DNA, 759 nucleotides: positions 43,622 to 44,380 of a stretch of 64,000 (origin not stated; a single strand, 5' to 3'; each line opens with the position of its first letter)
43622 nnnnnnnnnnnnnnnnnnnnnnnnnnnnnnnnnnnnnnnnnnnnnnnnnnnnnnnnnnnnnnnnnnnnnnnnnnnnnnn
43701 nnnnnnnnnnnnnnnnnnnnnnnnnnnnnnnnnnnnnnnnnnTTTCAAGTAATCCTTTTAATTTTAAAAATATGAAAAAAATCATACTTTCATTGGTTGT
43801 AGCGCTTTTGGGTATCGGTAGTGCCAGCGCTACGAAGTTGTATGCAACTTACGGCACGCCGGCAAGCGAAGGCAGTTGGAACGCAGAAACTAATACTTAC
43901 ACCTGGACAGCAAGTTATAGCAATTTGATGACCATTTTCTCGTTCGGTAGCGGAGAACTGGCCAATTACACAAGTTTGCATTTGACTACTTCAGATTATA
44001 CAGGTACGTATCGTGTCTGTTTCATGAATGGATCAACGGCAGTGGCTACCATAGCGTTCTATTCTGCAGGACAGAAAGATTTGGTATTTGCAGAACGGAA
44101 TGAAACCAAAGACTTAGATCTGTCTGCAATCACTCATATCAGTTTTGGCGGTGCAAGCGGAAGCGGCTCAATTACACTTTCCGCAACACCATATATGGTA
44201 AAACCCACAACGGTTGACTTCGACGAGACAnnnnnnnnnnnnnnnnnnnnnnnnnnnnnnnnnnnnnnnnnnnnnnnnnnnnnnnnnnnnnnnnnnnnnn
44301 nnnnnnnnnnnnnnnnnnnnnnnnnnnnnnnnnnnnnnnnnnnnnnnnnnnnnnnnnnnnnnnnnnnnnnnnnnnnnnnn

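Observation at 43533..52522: Hybrid two-component system without SusC/SusD, flanked by two paralogous exported-protein and 55-aa-peptide pairs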

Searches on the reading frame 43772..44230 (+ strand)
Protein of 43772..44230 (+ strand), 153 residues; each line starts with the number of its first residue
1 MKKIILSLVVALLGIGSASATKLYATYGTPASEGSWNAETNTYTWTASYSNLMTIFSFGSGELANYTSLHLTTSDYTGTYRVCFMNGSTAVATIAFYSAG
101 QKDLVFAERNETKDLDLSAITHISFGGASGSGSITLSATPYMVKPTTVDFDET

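Call 9: search_protein_families(library=pfam, proteins=[window:43772-44230:+], max_evalue=10)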
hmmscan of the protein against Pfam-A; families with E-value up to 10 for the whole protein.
window:43772-44230:+ (153 aa): 0 families
